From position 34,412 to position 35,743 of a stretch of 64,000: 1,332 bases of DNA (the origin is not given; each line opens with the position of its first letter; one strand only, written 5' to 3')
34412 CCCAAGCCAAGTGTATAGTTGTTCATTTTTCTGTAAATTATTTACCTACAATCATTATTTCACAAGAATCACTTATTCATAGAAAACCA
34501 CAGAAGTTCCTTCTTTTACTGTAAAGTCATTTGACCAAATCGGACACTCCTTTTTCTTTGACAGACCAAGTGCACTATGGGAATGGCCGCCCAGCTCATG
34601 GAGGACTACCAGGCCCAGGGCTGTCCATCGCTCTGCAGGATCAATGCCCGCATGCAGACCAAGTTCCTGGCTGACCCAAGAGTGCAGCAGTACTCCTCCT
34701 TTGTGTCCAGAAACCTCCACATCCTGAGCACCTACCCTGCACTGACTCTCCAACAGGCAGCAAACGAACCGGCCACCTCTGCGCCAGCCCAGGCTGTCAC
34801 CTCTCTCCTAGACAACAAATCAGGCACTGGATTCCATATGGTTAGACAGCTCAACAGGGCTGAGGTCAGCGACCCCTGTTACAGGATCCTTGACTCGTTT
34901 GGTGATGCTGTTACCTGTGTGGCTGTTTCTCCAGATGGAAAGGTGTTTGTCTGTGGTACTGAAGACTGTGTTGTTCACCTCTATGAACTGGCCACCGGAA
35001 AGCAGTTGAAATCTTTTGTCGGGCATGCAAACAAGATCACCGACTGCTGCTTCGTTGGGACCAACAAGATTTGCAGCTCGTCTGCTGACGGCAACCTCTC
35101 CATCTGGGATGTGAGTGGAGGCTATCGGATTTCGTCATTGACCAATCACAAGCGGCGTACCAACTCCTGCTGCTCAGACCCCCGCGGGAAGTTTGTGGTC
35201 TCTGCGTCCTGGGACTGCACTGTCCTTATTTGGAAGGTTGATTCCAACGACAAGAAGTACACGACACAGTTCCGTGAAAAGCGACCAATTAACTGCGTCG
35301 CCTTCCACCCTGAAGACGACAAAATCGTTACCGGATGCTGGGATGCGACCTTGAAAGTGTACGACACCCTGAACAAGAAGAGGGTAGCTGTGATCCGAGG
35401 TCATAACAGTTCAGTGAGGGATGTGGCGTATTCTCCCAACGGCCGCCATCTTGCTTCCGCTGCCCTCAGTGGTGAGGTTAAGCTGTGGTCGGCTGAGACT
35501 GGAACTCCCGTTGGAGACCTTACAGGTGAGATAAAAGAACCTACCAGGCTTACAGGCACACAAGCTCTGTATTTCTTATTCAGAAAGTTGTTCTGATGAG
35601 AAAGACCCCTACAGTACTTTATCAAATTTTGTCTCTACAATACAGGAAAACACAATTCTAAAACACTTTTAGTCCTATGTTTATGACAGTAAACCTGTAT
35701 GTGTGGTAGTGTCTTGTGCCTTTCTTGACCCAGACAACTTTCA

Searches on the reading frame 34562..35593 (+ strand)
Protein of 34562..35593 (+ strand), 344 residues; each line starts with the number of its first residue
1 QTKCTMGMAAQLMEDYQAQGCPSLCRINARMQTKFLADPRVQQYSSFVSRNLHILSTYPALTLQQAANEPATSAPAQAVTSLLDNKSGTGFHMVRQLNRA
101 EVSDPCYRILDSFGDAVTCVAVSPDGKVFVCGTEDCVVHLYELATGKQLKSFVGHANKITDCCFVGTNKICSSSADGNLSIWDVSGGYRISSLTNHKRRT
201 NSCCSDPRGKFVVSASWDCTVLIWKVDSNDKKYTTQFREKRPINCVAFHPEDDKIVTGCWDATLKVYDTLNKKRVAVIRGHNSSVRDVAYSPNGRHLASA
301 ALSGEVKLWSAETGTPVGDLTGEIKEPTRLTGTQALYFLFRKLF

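Call 68: search_protein_families(library=pfam, proteins=[window:34562-35593:+], max_evalue=0.001)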
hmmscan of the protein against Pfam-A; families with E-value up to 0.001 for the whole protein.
window:34562-35593:+ (344 aa): 43 families (the best 25 are shown)
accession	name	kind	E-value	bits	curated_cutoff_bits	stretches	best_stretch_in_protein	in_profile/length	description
PF25173.1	Beta-prop_WDR3_1st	-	2e-42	145.4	154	2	113-268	28-183/184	WDR3 first beta-propeller domain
PF00400.38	WD40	-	9e-41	137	27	5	273-310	2-39/39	WD domain, G-beta repeat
PF24817.1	WD40_WDHD1_1st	-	9.6e-37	127.2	109.9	3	233-320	79-166/291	WDHD1 first WD40 domain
PF24814.1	WD40_Prp19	-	2.5e-35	122.3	320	1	116-310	8-205/281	Prp19 WD40 domain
PF25174.1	Beta-prop_THOC3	-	1.1e-33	116.9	305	1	116-317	4-206/272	THOC3 beta-propeller domain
PF25175.1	Beta-prop_WDR5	-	5e-28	98.6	250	2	112-324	8-221/296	WDR5 beta-propeller domain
PF23414.1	Beta-prop_EML_2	-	2.7e-27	96.3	90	2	205-315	6-115/266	Echinoderm microtubule-associated protein second beta-propeller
PF25168.1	Beta-prop_WDR36-Utp21_2nd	-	3.2e-23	83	84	2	194-316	154-274/335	WDR36/Utp21 second beta-propeller domain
PF25172.1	Beta-prop_WDR3_2nd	-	3.9e-23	82.5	140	2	117-225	178-287/293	WDR3 second beta-propeller domain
PF24796.1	WDR55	-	9e-23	81.2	200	2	113-268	52-207/296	WDR55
PF24807.1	WD40_CDC20-Fz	-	3.5e-22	79.5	200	2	113-252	50-189/292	CDC20/Fizzy WD40 domain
PF25391.1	WD40_Gbeta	-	1.2e-19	71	150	1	117-323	100-311/340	G protein beta WD-40 repeat protein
PF23393.2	Beta-prop_WDR90_POC16_2nd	-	1.4e-19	70.9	60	2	206-313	3-109/291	WDR90/POC16, second beta-propeller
PF24105.1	Beta-prop_CAF1B_HIR1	-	2.4e-18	66.7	80.5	2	148-218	122-193/383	CAF1B/HIR1 beta-propeller domain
PF24805.1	EIF3I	-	4.4e-18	65.9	200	2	157-266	147-255/324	EIF3I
PF25047.1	Beta-prop_TEP1_2nd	-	1.2e-17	64.3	89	1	113-204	135-223/255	TEP-1 second beta-propeller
PF25048.1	Beta-prop_TEP1_C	-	1.2e-12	48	32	0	210-251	13-52/73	TEP-1 C-terminal beta-propeller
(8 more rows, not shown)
